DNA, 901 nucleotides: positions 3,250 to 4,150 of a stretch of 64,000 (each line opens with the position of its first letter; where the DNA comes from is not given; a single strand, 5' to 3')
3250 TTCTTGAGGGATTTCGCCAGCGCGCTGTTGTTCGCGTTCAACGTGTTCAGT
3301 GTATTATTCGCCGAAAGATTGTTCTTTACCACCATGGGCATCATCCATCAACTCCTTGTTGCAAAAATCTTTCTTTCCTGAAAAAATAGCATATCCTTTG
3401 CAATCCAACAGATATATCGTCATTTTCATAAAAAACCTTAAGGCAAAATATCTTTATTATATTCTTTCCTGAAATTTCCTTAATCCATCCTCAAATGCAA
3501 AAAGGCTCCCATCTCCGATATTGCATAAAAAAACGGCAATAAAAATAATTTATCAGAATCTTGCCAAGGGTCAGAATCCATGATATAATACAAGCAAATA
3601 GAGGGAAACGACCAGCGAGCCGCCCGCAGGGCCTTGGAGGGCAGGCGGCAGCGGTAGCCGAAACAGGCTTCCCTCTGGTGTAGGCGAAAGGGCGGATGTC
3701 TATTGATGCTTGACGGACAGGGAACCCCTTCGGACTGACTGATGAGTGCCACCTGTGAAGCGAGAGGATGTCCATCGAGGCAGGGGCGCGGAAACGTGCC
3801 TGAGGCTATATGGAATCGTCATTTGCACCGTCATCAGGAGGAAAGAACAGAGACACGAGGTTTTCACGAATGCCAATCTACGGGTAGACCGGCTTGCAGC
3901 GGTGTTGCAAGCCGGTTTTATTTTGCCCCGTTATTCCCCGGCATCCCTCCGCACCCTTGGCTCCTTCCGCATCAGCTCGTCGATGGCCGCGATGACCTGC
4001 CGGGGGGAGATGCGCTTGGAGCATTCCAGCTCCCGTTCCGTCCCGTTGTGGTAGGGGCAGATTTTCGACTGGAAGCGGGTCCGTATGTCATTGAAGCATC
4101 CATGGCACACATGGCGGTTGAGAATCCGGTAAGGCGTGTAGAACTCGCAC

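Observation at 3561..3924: Orphan ~330-nt RNA gene between a flagellin gene and the flagellin-glycosylation island; GGA-dense, possible CsrA-titrating sRNA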

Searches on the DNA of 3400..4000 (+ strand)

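Call 4: search_rna_families(source=window, start=3400, end=4000, threshold=evalue, max_evalue=10, show_alignments=3)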
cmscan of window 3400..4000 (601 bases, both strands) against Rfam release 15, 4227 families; matches with E-value up to 10: 8.
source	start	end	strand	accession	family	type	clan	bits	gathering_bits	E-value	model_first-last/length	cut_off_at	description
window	3683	3875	-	RF02178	SMCR2_2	Gene; lncRNA;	-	22.4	55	0.076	1-165/165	no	Smith-Magenis syndrome chromosome region, candidate 2 conserved region 2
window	3429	3525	+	RF01504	Afu_254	Gene; sRNA;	-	19.5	60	0.98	1-158/158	no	A. fumigatus sRNA Afu_254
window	3454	3563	+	RF02192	TCL6_2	Gene; lncRNA;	-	18.6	45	0.76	1-126/126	no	T-cell leukemia/lymphoma 6 conserved region 2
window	3881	3931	+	RF04038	mir-5985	Gene; miRNA;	-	18.5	100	1.1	1-74/74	no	mir-5985 microRNA precursor family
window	3464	3551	+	RF02256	adapt33_2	Gene; lncRNA;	-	16.6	60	7.8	1-71/71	no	Adaptive response 33 conserved region 2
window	3613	3691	+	RF03006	M23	Gene; sRNA;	-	16.2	41.2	3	1-53/53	no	M23 RNA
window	3795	3924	+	RF01056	Magnesium-II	Cis-reg; riboswitch;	-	14.4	40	3.6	1-115/115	no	Magnesium riboswitch aptamer (Magnesium responsive RNA element)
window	3725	3786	+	RF02926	DUF2693-FD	Gene; sRNA;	-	13.7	44.5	7.1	1-49/49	no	DUF2693-FD RNA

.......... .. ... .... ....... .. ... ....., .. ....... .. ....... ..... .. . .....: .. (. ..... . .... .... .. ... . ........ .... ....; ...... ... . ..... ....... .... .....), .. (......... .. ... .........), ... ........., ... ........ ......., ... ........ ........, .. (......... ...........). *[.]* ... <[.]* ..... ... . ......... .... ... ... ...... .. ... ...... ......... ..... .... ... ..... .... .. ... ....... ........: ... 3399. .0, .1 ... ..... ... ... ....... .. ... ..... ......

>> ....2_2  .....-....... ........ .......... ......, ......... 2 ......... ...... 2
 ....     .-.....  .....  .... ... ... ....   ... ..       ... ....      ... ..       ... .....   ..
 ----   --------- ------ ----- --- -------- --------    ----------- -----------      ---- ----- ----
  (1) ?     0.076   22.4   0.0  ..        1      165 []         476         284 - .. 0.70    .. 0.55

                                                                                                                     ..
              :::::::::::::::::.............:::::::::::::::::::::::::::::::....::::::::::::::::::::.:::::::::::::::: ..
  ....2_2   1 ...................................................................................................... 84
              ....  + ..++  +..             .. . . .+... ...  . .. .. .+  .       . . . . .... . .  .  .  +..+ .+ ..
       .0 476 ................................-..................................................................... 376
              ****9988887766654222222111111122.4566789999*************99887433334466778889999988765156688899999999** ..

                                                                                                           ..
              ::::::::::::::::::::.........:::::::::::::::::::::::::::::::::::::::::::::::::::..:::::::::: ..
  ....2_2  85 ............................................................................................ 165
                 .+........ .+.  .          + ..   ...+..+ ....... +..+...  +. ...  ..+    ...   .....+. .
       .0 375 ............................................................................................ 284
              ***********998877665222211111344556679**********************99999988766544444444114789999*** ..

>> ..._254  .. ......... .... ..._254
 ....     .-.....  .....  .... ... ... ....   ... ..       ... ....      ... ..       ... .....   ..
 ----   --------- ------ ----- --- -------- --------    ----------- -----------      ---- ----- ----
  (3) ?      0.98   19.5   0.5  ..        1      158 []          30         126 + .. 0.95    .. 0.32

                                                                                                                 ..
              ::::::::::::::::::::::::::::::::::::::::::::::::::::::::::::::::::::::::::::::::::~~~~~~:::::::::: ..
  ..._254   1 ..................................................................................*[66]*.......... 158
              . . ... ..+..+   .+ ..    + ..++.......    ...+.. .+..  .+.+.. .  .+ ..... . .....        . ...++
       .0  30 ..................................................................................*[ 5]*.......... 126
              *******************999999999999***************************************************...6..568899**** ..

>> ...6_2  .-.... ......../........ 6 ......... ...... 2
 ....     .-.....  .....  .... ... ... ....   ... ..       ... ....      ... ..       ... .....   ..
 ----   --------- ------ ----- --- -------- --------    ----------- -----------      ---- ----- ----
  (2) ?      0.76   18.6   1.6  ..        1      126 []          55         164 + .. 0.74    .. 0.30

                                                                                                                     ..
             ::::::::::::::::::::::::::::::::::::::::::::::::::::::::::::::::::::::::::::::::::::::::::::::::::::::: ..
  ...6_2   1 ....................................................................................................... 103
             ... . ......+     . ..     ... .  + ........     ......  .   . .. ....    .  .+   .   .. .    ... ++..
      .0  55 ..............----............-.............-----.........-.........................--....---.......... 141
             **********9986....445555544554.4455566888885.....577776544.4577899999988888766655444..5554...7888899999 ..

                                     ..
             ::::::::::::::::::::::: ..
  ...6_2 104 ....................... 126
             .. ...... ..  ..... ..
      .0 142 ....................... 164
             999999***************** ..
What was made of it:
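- On Hammerhead ribozyme: No Rfam hammerhead model scores (call 4).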

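Call 17: search_dna_similar(query=window:3561-3924:+, collection=plasmids, mode=distant, max_evalue=0.01)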
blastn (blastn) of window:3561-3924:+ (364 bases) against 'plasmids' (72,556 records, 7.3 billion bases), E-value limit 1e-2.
No match.

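Call 18: search_dna_similar(query=window:3561-3924:+, collection=phages, mode=distant, max_evalue=0.01)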
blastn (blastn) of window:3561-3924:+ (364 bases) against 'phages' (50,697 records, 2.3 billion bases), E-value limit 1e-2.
No match.
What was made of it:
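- Tried and rejected: No match (calls 17, 18).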

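Call 85: build_rna_model(alignment_id=A6, structure=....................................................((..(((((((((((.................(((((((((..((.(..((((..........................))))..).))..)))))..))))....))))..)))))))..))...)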
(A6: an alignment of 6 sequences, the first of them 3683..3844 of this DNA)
Model R1 built from alignment A6 (6 sequences, 178 columns); structure: as given.
model positions 174; base pairs 29; branch points 0; effective number of sequences 1.43; information 0.59 bits per position. Calibrated on 0.2 Mb of random sequence (short: E-values are rough).
structure used (alignment columns):
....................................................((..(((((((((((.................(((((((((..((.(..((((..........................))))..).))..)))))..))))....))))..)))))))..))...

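Call 86: search_with_rna_model(model_id=R1, sources=[window, L002, L003, L004, L005, L006, L007, L008, L009, L010, L011, L012, L013, L028, L042, L084, L085, L086, L089, L090, L093, L094, L102, L104], max_evalue=1, show_alignments=0)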
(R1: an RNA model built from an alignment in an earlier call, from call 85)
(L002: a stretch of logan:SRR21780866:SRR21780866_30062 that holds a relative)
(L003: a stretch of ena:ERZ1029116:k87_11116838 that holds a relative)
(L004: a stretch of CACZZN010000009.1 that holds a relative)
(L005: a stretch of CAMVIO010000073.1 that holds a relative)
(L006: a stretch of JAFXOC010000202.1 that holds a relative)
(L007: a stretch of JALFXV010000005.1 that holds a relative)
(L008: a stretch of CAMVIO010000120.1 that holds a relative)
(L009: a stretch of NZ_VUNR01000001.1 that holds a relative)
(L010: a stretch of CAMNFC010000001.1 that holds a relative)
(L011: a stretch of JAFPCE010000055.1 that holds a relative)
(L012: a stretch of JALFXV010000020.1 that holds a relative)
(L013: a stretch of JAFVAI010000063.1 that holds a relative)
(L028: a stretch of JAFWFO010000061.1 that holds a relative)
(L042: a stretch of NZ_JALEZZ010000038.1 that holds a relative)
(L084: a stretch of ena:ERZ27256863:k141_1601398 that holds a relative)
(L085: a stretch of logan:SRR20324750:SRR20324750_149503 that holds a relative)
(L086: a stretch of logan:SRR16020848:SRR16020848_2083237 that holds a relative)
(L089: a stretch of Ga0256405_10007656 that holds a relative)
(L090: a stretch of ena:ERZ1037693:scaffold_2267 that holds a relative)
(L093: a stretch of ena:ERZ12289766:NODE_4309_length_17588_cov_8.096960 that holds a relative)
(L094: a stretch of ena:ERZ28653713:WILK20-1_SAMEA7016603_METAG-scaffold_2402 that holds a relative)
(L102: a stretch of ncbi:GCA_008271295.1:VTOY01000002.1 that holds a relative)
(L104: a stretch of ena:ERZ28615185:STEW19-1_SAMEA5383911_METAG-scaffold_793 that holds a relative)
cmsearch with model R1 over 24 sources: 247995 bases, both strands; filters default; matches with E-value up to 1: 9.
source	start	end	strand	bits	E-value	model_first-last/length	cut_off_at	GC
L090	5249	5424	-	193.1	2e-52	1-174/174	no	0.51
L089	4700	4876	+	190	1.4e-51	1-174/174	no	0.54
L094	5245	5419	-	182.9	1.4e-49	1-174/174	no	0.5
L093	6524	6696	-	180.6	6.1e-49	1-174/174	no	0.51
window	3683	3844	+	179.8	1e-48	1-174/174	no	0.56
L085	3821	3991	-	176.9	6.5e-48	1-174/174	no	0.57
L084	1462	1614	-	115.6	9.2e-31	28-174/174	5'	0.52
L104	4530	4593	-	18.6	0.0012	1-174/174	no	0.42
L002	8983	9048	+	10.7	0.2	1-174/174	no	0.45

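Call 87: search_with_rna_model(model_id=R1, source=L102, start=4150, end=4830, filters=off, max_evalue=10, show_alignments=2)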
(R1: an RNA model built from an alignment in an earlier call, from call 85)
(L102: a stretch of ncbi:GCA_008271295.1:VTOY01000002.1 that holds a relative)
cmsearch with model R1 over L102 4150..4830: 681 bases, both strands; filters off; matches with E-value up to 10: 14.
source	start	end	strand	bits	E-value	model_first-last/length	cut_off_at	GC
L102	4610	4642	-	6.9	0.0061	1-174/174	no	0.3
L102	4446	4460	-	0.1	0.51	1-174/174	no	0.53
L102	4351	4377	-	0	0.52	1-174/174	no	0.37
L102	4391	4423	+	-2.2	2.2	1-174/174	no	0.36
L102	4732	4756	-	-2.7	3.1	1-174/174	no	0.32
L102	4191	4277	+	-2.8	3.2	1-174/174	no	0.36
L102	4213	4242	-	-3.4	4.8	1-174/174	no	0.3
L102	4378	4404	-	-3.4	4.8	1-174/174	no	0.37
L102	4339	4365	+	-3.8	6.1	102-130/174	no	0.37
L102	4481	4540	-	-3.9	6.7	1-174/174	no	0.6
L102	4543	4573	+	-4.1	7.2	101-131/174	no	0.42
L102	4795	4810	-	-4.1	7.4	1-174/174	no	0.25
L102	4684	4706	-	-4.2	8.2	1-174/174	no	0.3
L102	4652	4701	+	-4.5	9.4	63-159/174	no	0.4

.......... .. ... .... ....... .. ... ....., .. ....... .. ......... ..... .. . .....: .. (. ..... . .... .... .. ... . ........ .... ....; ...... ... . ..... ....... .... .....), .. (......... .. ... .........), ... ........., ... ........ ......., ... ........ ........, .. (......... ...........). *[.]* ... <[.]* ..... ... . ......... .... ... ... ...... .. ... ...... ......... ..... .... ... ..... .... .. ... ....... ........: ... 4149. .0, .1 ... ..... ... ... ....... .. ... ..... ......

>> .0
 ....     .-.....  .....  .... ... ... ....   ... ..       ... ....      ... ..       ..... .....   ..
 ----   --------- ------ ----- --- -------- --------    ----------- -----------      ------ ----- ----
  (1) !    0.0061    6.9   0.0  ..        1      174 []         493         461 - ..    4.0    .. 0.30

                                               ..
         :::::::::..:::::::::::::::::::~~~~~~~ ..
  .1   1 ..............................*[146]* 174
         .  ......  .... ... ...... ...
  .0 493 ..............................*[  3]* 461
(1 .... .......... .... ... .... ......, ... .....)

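Call 88: search_with_rna_model(model_id=R1, source=L104, start=4300, end=4760, filters=off, max_evalue=10, show_alignments=2)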
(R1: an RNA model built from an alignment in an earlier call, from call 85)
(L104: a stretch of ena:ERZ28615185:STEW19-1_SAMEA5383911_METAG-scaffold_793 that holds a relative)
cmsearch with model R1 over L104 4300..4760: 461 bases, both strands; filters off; matches with E-value up to 10: 10.
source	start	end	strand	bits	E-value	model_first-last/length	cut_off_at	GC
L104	4530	4593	-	18.6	2.3e-06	1-174/174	no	0.42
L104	4360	4417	-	1.4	0.14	1-174/174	no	0.47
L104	4440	4459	-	-3.9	4.4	1-174/174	no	0.6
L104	4691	4701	-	-3.9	4.5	1-174/174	no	0.27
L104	4715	4736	-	-4.2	5.3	1-174/174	no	0.27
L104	4498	4522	-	-4.2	5.5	1-174/174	no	0.4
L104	4665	4690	-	-4.5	6.5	98-134/174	no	0.46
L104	4395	4429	+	-4.6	6.9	99-133/174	no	0.4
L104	4325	4335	+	-4.9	8.7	1-174/174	no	0.27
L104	4300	4313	+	-5.2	9.9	114-127/174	no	0.36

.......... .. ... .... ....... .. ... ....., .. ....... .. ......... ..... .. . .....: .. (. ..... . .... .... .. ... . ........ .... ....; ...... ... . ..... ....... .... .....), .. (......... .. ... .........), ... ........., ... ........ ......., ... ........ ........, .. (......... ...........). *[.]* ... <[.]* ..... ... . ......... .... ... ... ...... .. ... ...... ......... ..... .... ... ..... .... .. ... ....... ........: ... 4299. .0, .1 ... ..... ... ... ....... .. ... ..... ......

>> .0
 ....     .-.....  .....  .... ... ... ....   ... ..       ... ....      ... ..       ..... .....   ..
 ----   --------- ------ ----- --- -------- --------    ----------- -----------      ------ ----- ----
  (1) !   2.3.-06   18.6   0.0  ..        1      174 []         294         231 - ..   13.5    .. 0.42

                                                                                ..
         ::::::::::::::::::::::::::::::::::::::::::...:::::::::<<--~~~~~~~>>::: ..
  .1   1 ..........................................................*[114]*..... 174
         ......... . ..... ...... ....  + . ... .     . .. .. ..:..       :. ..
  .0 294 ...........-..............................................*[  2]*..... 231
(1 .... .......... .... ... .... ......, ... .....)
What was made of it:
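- Tried and rejected: It recovers only its training set plus the linker block in the distant forms, so it did not help to align L102 or L104 (calls 86-88).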
